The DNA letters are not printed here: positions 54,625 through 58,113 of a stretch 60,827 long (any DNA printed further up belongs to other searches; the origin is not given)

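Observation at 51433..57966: Tandem lipoprotein paralogs with indel-free conserved N-terminal halves and strongly diverged C-terminal halves (cassette-like mosaic)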

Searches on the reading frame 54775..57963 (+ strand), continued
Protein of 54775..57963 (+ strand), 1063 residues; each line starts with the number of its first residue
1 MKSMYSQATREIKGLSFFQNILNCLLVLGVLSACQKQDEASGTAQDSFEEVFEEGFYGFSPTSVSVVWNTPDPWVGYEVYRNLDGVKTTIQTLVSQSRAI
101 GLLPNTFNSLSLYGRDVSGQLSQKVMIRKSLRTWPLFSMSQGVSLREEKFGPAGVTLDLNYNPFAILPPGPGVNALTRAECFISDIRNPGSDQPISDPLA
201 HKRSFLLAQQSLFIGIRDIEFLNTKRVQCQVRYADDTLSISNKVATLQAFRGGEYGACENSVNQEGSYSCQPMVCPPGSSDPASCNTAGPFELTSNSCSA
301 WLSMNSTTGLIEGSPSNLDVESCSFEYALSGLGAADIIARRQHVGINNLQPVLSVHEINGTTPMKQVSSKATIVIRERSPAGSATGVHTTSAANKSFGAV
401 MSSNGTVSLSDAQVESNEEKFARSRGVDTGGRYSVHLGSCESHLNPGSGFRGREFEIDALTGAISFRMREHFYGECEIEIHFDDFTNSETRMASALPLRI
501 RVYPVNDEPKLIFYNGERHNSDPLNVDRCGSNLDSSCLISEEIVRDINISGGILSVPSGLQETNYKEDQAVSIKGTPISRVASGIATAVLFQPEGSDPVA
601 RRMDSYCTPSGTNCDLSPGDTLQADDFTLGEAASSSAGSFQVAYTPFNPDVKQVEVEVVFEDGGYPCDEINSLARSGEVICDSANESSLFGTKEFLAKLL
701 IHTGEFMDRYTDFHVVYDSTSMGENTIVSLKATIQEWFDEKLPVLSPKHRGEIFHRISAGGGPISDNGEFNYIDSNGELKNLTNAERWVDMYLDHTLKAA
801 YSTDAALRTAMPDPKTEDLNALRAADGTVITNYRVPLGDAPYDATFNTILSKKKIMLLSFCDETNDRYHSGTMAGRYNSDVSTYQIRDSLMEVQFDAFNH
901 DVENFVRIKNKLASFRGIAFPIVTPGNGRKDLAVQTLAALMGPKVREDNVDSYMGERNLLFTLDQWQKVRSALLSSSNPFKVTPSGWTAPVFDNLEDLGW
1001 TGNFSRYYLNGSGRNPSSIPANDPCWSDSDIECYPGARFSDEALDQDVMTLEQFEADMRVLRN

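Call 42: search_protein_families(library=phrogs, proteins=[P0021, P0024, P0027, P0041, P0038, P0039, P0026, P0028, P0031], max_evalue=0.01)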
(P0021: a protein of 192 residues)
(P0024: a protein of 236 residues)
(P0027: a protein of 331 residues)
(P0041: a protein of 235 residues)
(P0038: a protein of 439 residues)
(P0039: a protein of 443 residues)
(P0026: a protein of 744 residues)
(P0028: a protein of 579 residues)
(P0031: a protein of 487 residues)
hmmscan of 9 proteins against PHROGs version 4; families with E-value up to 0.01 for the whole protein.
P0021 (192 aa): 1 family
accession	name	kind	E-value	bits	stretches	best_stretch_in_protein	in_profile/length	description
phrog_37948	-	head and packaging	2.9e-07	28.8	1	2-177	1882-2046/2289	virion structural protein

P0024 (236 aa): 2 families
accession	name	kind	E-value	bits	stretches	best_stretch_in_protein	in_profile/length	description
phrog_15100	-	head and packaging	8.3e-19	67.4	1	109-235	1482-1575/1783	virion structural protein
phrog_37948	-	head and packaging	6.7e-13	47.5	1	15-234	1873-2088/2289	virion structural protein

P0027 (331 aa): 1 family
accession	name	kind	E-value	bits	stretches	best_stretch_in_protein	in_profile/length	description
phrog_37948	-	head and packaging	1.6e-40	139.1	1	15-268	1783-2035/2289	virion structural protein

P0041 (235 aa): 1 family
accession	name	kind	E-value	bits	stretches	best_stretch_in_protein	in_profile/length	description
phrog_37948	-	head and packaging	4.2e-28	97.9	1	3-234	1801-2033/2289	virion structural protein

P0038 (439 aa): 1 family
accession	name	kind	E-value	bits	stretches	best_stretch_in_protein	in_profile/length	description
phrog_37948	-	head and packaging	3.8e-18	64.9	1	86-293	1858-2061/2289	virion structural protein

P0039 (443 aa): 4 families
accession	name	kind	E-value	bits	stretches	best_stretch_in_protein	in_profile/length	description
phrog_15100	-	head and packaging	8.4e-81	272.9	1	84-434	1490-1774/1783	virion structural protein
phrog_37948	-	head and packaging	3.6e-27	94.8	1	7-387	1876-2243/2289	virion structural protein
phrog_38031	-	unknown function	0.00019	21.5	1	204-293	197-277/460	-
phrog_18548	-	unknown function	0.00055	20.7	1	206-292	4-83/241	-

P0026 (744 aa): 4 families
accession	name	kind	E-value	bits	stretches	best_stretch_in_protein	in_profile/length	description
phrog_15100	-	head and packaging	8.2e-89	299.5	1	74-737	1250-1770/1783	virion structural protein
phrog_37948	-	head and packaging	2.1e-26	92.3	1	107-545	1674-2095/2289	virion structural protein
phrog_38031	-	unknown function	8.2e-05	22.7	1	521-581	204-259/460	-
phrog_18548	-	unknown function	0.0038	18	1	523-590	11-75/241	-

P0028 (579 aa): 1 family
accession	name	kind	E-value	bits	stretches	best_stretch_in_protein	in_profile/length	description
phrog_37948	-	head and packaging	4.2e-24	84.7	1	306-576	1778-2032/2289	virion structural protein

P0031 (487 aa): 1 family
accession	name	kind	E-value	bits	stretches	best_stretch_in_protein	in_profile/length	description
phrog_37948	-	head and packaging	5.7e-29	100.8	1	238-486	1788-2032/2289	virion structural protein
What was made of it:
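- Hits fall in phrog_37948 and phrog_15100 'virion structural protein' (call 42).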

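Call 52: search_dna_similar(query=P0027, collection=phages, mode=protein, max_evalue=0.001, max_rows=15)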
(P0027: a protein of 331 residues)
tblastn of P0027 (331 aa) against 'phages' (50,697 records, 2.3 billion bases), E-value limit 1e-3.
Records with a match: 14; places in all: 14; records where one place covers at least 80% of the query: 0.
Best place of each record, by identity: <60% 14.
By first word of the organism name: Cellulophaga 7; Flavobacterium 7.
By host as written in the record: Flavobacterium psychrophilum 950106-1/1 4; Flavobacterium psychrophilum 020612-2/1 3; Cellulophaga baltica #18 2; Cellulophaga baltica #4 2; Cellulophaga baltica #17 2; Cellulophaga baltica #13 1.
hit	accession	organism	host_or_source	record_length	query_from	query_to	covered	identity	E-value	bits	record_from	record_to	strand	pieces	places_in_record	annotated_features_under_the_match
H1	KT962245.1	Cellulophaga phage phi4:1_13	Cellulophaga baltica #13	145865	14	266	76%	37.5%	2e-35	142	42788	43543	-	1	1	structural protein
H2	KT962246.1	Cellulophaga phage phi4:1_18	Cellulophaga baltica #18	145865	14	266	76%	37.5%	2e-35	142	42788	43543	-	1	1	structural protein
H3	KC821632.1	Cellulophaga phage phi4:1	Cellulophaga baltica #4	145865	14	266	76%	37.5%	2e-35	142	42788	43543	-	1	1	structural protein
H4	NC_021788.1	Cellulophaga phage phi4:1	Cellulophaga baltica #4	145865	14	266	76%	37.5%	2e-35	142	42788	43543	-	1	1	virion structural protein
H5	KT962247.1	Cellulophaga phage phi17:2_18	Cellulophaga baltica #18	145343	14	266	76%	37.5%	2e-35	142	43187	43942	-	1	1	structural protein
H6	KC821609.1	Cellulophaga phage phi17:2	Cellulophaga baltica #17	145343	14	266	76%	37.5%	2e-35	142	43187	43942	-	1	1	structural protein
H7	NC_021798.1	Cellulophaga phage phi17:2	Cellulophaga baltica #17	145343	14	266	76%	37.5%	2e-35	142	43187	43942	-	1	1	virion structural protein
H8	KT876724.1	Flavobacterium phage FpV4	Flavobacterium psychrophilum 950106-1/1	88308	103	266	50%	29.9%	5e-5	51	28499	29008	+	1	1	putative structural protein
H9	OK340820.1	Flavobacterium phage FpV4-1.1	Flavobacterium psychrophilum 020612-2/1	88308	103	266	50%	29.9%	5e-5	51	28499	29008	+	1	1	record has no annotation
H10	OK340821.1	Flavobacterium phage FpV4-1.2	Flavobacterium psychrophilum 020612-2/1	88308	103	266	50%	29.9%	5e-5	51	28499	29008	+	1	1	record has no annotation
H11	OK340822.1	Flavobacterium phage FpV4-1.3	Flavobacterium psychrophilum 020612-2/1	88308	103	266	50%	29.9%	5e-5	51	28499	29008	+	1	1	record has no annotation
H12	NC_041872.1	Flavobacterium phage FpV4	Flavobacterium psychrophilum 950106-1/1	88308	103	266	50%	29.9%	5e-5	51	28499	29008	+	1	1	virion structural protein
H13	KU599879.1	Flavobacterium phage Fpv3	Flavobacterium psychrophilum 950106-1/1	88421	103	266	50%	29.9%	5e-5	51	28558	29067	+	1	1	structural protein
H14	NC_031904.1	Flavobacterium phage Fpv3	Flavobacterium psychrophilum 950106-1/1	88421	103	266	50%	29.9%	5e-5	51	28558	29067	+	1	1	virion structural protein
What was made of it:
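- Tried and rejected: The link became visible only through profiles and through the phage-side query P0027 (call 52).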

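Call 57: predict_structure(alignment_id=A3)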
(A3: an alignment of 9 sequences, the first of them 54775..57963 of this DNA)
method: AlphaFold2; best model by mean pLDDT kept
length: 1063 residues; sequences in the alignment: 9
mean_pLDDT: 50.7   pTM: 0.34
mean pLDDT of the five models: 50.7, 50.2, 48.7, 47.7, 44.4
residues with pLDDT >= 90: 54; 70-90: 197; 50-70: 192; < 50: 620
segments of 3 or more residues with pLDDT < 50: 1-20, 22-49, 333-336, 365-369, 377-397, 446-452, 487-490, 503-612, 615-665, 673-677, 692-945, 947-949, 952-955, 957-961, 975-1063
pLDDT, mean of each block of 10 residues (from residue 1): 36 43 46 34 38 86 85 76 81 85 88 85 87 87 71 76 87 87 86 87 88 77 84 90 81 61 69 65 60 73 62 61 74 53 71 61 46 51 34 46 66 71 60 73 52 65 69 62 58 57 40 33 42 42 30 30 30 30 30 34 43 44 35 26 27 36 49 50 51 42 31 33 40 45 33 28 43 41 33 28 27 28 29 26 29 27 36 33 28 35 40 29 30 37 45 47 52 46 31 37 29 32 37 28 33 36 29
secondary structure, 60 per line:
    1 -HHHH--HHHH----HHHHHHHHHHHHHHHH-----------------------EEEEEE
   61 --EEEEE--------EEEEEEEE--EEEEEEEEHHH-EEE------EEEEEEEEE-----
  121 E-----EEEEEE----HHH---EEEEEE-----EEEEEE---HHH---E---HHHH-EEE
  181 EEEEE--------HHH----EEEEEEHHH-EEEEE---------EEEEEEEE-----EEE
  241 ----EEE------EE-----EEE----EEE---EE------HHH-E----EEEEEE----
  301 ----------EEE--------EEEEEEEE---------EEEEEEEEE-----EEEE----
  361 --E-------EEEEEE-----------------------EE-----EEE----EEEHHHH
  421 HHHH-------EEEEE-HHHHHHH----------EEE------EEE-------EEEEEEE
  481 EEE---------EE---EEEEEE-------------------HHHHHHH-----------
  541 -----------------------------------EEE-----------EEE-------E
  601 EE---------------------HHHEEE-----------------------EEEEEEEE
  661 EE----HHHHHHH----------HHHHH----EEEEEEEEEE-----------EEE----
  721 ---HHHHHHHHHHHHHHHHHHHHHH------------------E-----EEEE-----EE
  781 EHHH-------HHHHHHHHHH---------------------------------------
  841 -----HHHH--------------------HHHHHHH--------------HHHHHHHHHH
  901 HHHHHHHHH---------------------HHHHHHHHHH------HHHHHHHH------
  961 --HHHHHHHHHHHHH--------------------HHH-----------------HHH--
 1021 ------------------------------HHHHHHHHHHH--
elements in order (helices of 4 or more, strands of 3 or more residues): H2-5 H8-11 H16-31 E55-60 E63-67 E76-83 E86-93 E98-100 E107-115 E127-132 E143-148 E154-159 H173-176 E178-185 E201-206 E211-215 E225-232 E238-240 E245-247 E261-263 E268-270 E291-296 E311-313 E322-329 E339-347 E353-356 E371-376 E407-409 E414-416 H417-424 E432-436 H438-444 E455-457 E464-466 E474-483 E498-503 H523-529 E576-578 E590-592 E600-602 E627-629 E653-662 H667-673 H684-688 E693-702 E714-716 H724-745 E770-773 E779-781 H792-801 H846-849 H870-876 H891-909 H931-940 H947-954 H963-975 H1051-1061
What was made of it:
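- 54922..55539 (+): P2 residues ~50-255: two confidently modelled beta-sandwich domains (FN3-like, then a Cys-containing sandwich). This is the N-terminal module shared by all family members, including P3. AlphaFold pLDDT ~85 for residues 50-250 (call 57).
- Tried and rejected: The full-length AlphaFold model was poor beyond residue ~250 (call 57).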

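Call 58: find_related_loci(query=A5, collection=metagenome_contigs, flank=10000)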
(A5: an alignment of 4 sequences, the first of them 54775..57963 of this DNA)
Query A5 (1063 aa) in metagenome_contigs; peptide patterns used: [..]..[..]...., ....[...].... (x = any residue, [..] = any of these).
66 stretches matched a pattern, but none encodes a relative of the query by tblastn (E <= 1e-3).

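Call 64: fold_search(model_id=the predicted structure, library=pdb)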
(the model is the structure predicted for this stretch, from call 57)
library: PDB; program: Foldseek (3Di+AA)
matches with E <= 10: 1515; with E <= 0.001: 278
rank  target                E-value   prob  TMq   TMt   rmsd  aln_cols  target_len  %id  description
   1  7cym_B                2.6e-08  1.00  0.16  0.30  15.0       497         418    9  Crystal structure of LI-Cadherin EC1-4 (released 2021-08-18)
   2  8uin_G                5.1e-08  1.00  0.11  0.15  35.0       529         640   10  Structure of the C3bBb-albicin complex (released 2024-05-08)
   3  7r5k_10               5.3e-08  1.00  0.13  0.09  17.1       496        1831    9  Human nuclear pore complex (constricted) (released 2022-06-22)
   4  8d40_B                5.6e-08  1.00  0.10  0.20  22.8       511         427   10  Crystal structure of human CELSR1 EC1-4 (released 2023-08-30)
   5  6tpw                  8.3e-08  1.00  0.18  0.41  11.4       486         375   11  Crystal structures of FNIII domain one through four of the human leucocyte common antigen-related protein ( LAR) (released 2020-05-13)
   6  8ayh_B                1.0e-07  1.00  0.10  0.11  28.4       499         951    9  Structure of Complement C5 in Complex with small molecule inhibitor and CVF (released 2022-12-21)
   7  8uin_A                1.0e-07  1.00  0.11  0.15  34.9       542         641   11  Structure of the C3bBb-albicin complex (released 2024-05-08)
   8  4aq1_C                1.1e-07  1.00  0.09  0.13  39.8       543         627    8  Structure of the SbsB S-layer protein of Geobacillus stearothermophilus PV72p2 in complex with nanobody KB6 (released 2012-06-13)
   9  9hcj_10               2.1e-07  0.98  0.12  0.08  36.0       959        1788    8  D. discoideum nuclear pore complex (released 2024-12-25)
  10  9u62_E                2.3e-07  1.00  0.10  0.08  34.8       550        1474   10  AP pathways C3 convertase C3bBbP and C3 complex (released 2026-01-14)
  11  7o7p_C                2.4e-07  1.00  0.10  0.09  29.1       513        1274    9  (h-alpha2M)4 activated state (released 2022-04-13)
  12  7o7p_A                2.4e-07  1.00  0.10  0.09  29.1       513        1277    9  (h-alpha2M)4 activated state (released 2022-04-13)
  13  2qki_A                2.8e-07  1.00  0.10  0.14  35.9       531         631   10  Human C3c in complex with the inhibitor compstatin (released 2007-08-14)
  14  6tav_D                4.2e-07  0.99  0.09  0.08  28.5       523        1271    9  Crystal structure of endopeptidase-induced alpha2-macroglobulin (released 2021-05-12)
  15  6n2e_B                4.6e-07  1.00  0.11  0.23  16.4       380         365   14  Crystal Structure of Human Protocadherin-15 EC1-3 G16D N369D Q370N and Mouse Cadherin-23 EC1-2 T15E (released 2019-11-13)
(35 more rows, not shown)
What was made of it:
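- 54922..55539 (+): Foldseek matches FN3, cadherin and Ig arrays (call 64).
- Confident beta-sandwich model for residues 50-250 (call 57), with FN3, cadherin and Ig array fold matches (call 64).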

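Call 76: get_annotated_region(hit=H4, flank=6000)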
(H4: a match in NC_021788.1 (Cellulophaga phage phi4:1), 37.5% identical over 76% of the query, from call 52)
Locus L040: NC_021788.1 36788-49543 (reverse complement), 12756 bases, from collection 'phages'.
description: Cellulophaga phage phi4:1, complete genome.
organism: Cellulophaga phage phi4:1 (NCBI taxid 1328029)
taxonomy: Viruses; Duplodnaviria; Heunggongvirae; Uroviricota; Caudoviricetes; Lightbulbvirus; Lightbulbvirus Cba41
host: Cellulophaga baltica #4; source: seawater; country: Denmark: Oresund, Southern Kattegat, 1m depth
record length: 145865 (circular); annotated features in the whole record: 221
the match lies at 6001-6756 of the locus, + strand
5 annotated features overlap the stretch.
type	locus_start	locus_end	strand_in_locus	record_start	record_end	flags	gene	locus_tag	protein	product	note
CDS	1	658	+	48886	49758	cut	-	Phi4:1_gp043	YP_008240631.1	virion structural protein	annotation based on experimental MS/MS proteomics analysis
CDS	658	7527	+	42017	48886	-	-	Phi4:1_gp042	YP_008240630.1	virion structural protein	annotation based on experimental MS/MS proteomics analysis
CDS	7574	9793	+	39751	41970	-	-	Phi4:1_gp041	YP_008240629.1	tail protein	annotation based on experimental MS/MS proteomics analysis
CDS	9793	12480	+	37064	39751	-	-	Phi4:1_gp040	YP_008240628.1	virion structural protein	annotation based on experimental MS/MS proteomics analysis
CDS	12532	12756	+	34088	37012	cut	-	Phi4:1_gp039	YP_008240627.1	virion structural protein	annotation based on experimental MS/MS proteomics analysis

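Call 83: search_protein_families(library=pfam, proteins=[L004:3197-4771:+, L004:4820-5461:+, L004:8894-9925:+], max_evalue=0.01)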
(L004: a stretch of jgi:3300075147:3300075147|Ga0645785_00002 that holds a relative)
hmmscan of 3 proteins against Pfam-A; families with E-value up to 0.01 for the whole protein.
L004:3197-4771:+ (525 aa): 0 families

L004:4820-5461:+ (214 aa): 0 families

L004:8894-9925:+ (344 aa): 4 families
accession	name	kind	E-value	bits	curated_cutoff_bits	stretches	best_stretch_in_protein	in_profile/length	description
PF07719.23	TPR_2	-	1.1e-05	25.6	27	1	262-293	2-33/34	Tetratricopeptide repeat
PF00515.34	TPR_1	-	0.00013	22.1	27.8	1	262-293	2-33/34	Tetratricopeptide repeat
PF23914.1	TPR_CcmH_CycH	-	0.00037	20.8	42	1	239-294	99-154/158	Cytochrome c-type biogenesis protein H TPR domain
PF13428.12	TPR_14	-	0.0071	17.4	23.5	0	273-303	13-43/44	Tetratricopeptide repeat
